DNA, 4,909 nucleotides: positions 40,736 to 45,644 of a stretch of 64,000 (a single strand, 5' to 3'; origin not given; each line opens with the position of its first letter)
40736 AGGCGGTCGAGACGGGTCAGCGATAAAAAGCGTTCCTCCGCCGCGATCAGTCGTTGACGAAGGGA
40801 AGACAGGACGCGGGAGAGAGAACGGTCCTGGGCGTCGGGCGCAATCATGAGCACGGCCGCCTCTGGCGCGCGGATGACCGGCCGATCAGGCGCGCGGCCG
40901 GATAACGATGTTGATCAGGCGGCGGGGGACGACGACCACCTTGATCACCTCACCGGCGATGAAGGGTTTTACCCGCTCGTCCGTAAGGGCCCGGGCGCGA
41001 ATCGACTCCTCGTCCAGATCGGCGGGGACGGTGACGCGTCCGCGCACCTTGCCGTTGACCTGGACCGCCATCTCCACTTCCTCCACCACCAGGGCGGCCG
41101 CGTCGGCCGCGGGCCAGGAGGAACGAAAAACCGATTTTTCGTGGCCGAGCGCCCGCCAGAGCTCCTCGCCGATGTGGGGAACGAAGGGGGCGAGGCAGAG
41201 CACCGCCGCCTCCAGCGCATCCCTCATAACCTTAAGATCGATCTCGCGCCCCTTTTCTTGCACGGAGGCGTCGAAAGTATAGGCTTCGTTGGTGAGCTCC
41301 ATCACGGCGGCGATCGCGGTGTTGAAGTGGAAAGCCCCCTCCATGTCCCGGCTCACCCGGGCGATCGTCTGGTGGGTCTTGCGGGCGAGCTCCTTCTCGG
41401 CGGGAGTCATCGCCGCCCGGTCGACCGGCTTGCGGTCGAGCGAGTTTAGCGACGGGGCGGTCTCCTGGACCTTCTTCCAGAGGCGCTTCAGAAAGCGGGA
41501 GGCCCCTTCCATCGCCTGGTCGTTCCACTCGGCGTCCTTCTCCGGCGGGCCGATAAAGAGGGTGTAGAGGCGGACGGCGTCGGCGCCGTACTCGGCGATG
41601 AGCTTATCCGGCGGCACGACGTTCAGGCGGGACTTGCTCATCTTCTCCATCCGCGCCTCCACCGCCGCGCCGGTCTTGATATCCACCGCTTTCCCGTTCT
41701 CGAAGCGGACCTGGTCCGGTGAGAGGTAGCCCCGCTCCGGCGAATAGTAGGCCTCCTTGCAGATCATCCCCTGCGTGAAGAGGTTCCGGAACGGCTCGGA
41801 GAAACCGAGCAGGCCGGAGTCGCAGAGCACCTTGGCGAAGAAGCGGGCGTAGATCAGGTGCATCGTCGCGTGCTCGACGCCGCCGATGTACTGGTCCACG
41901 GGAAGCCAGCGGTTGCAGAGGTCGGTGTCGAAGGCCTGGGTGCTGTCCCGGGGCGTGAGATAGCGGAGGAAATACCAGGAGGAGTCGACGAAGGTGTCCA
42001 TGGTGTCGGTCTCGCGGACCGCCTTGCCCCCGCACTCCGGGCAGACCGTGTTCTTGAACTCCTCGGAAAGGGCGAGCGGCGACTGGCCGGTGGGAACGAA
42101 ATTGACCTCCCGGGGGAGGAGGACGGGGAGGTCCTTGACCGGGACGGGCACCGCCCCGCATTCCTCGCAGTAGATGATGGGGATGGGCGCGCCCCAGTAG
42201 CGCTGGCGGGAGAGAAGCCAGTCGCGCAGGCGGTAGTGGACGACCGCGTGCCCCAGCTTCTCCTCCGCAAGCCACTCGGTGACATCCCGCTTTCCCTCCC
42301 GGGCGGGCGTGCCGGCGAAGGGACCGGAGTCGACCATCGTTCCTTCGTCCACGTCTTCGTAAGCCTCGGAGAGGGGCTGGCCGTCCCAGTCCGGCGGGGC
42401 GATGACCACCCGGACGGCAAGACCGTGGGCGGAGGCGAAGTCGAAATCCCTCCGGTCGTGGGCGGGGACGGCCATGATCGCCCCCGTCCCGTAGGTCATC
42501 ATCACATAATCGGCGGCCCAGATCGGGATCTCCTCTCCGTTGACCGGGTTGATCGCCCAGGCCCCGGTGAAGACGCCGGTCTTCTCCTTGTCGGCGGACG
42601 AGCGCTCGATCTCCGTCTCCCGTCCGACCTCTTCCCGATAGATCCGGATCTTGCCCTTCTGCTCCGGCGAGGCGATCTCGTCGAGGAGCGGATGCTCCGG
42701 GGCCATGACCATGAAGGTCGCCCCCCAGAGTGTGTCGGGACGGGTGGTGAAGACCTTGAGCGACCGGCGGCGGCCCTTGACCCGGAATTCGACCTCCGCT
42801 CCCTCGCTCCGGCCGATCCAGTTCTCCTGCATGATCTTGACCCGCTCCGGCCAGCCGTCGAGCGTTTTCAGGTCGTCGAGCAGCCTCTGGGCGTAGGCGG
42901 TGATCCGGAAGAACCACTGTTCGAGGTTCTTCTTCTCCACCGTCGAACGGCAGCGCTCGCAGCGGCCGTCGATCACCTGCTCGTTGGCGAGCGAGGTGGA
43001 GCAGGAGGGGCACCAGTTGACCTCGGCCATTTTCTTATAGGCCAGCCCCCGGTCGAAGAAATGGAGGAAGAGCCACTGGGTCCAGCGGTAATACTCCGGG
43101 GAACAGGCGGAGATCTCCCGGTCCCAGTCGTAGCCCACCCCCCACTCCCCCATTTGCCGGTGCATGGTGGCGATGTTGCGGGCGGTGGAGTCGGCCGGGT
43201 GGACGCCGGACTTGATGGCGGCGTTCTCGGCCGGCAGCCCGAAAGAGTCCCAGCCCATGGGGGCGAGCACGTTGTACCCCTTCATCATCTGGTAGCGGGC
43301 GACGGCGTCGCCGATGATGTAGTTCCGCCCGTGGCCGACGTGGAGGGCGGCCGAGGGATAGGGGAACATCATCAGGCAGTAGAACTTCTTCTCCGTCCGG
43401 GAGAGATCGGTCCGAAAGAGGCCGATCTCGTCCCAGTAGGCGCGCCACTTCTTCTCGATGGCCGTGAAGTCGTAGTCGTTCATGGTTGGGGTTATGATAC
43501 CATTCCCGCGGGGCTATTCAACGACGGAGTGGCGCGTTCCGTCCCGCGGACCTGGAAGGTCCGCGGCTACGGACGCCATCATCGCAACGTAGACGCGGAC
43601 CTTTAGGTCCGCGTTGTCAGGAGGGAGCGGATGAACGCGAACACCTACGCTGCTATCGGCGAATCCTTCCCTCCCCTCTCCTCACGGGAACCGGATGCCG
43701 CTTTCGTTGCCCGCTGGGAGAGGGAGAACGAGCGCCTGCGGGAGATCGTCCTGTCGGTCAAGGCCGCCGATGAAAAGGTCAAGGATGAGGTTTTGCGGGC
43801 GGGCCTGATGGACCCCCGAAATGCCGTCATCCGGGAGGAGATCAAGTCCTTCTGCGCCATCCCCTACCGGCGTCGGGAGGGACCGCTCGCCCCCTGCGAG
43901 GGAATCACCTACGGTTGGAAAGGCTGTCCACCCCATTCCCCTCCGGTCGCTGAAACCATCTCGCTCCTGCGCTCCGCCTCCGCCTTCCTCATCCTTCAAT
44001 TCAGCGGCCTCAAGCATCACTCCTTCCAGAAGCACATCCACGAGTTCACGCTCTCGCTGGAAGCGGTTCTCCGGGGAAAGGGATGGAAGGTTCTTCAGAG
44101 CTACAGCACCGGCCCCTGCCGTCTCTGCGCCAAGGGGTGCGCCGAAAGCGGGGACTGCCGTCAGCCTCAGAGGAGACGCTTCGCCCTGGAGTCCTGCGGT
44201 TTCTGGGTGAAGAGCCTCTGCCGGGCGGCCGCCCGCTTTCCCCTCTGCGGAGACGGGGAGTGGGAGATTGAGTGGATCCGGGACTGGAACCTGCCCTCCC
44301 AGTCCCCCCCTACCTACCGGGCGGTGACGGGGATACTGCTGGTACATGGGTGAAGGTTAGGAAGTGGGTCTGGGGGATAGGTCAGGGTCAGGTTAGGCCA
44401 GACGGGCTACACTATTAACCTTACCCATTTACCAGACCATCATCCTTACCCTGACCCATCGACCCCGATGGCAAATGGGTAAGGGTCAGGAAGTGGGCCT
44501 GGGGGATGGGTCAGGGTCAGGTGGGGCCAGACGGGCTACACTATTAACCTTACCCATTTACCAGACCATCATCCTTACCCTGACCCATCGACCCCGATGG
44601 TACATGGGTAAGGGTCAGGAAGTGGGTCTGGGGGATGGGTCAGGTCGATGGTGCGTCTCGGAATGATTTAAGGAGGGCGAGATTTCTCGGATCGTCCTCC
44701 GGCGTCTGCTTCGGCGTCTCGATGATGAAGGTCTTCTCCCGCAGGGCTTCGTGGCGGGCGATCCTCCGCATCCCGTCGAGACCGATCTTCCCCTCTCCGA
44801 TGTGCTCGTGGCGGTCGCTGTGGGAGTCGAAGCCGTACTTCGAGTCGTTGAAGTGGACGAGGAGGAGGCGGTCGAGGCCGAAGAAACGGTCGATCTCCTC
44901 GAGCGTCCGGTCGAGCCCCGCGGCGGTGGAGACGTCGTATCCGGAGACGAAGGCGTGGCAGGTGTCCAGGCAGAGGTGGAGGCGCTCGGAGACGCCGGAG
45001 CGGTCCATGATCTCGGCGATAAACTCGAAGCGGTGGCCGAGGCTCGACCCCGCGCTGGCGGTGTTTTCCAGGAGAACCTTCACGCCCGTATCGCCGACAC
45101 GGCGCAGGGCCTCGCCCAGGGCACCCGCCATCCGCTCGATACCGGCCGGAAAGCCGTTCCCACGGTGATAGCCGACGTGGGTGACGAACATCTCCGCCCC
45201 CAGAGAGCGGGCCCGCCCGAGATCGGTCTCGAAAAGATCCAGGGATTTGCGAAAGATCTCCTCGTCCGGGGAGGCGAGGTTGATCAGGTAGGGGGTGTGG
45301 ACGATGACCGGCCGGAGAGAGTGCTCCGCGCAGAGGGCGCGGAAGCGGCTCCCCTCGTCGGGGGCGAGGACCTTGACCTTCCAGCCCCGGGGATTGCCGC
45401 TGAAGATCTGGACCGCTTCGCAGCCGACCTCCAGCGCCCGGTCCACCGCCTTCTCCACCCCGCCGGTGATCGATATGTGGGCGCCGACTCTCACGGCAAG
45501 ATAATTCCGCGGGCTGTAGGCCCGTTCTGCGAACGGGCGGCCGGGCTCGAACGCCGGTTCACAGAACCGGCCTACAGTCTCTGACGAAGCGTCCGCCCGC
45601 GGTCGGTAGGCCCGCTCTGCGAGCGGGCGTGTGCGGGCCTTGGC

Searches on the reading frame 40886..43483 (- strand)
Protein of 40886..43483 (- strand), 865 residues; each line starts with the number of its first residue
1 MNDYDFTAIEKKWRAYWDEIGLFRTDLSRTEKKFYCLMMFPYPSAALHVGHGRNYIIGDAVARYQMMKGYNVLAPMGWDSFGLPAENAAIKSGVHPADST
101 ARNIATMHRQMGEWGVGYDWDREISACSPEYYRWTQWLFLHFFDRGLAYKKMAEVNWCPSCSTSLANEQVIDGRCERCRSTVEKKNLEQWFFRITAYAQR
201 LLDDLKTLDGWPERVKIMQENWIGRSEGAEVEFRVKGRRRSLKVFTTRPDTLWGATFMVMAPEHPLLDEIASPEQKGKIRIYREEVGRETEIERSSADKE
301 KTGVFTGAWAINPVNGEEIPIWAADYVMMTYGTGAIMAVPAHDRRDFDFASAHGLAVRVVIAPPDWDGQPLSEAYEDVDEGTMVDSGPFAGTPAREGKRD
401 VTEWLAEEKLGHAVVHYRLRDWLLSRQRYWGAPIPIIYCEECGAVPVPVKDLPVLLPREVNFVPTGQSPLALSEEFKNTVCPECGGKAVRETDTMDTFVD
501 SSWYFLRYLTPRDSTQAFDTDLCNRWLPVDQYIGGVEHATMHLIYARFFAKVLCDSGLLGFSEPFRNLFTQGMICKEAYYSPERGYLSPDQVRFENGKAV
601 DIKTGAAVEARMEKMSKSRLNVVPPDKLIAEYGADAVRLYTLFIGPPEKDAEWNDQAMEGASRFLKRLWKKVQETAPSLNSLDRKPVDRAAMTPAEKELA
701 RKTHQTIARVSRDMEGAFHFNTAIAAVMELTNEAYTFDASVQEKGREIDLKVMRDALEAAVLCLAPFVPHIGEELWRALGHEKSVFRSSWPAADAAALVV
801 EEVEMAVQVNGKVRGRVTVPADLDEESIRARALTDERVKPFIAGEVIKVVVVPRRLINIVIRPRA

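Call 49: search_protein_families(library=pfam, proteins=[window:40886-43483:-], max_evalue=0.00001)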
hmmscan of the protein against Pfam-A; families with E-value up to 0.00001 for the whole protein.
window:40886-43483:- (865 aa): 4 families
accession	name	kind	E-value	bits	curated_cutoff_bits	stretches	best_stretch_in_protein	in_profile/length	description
PF13603.12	tRNA-synt_1_2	-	2.2e-66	223.3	25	1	220-405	1-184/185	Leucyl-tRNA synthetase, editing domain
PF00133.28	tRNA-synt_1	-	3.7e-45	154.8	22.7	2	13-223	2-225/414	tRNA synthetases class I (I, L, M and V)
PF09334.17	tRNA-synt_1g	-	1e-29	103.9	20.1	1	40-181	7-145/391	tRNA synthetases class I (M)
PF08264.19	Anticodon_1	-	5.8e-24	85.1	25.1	1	697-826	2-145/148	Anticodon-binding domain of tRNA ligase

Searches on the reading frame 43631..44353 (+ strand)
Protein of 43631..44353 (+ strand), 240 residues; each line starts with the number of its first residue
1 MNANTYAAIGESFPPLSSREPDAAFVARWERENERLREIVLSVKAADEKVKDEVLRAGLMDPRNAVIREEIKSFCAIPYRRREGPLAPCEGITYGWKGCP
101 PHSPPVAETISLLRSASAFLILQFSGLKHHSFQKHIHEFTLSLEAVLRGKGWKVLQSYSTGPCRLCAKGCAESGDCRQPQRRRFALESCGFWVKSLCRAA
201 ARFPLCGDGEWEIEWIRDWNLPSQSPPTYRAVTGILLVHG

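Call 49: search_protein_families(library=pfam, proteins=[window:43631-44353:+], max_evalue=0.00001)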
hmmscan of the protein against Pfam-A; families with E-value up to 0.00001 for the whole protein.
window:43631-44353:+ (240 aa): 1 family
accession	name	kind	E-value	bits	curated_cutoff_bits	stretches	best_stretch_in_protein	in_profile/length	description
PF10050.14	DUF2284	-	1e-15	58.3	25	1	96-200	27-141/161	Predicted metal-binding protein (DUF2284)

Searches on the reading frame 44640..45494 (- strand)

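Call 49: search_protein_families(library=pfam, proteins=[window:44640-45494:-], max_evalue=0.00001)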
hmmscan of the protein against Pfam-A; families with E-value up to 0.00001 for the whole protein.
window:44640-45494:- (284 aa): 1 family
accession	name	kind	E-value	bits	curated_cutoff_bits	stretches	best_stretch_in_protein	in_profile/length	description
PF01261.30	AP_endonuc_2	-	9.5e-53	179.9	31.1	1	17-267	1-234/249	Xylose isomerase-like TIM barrel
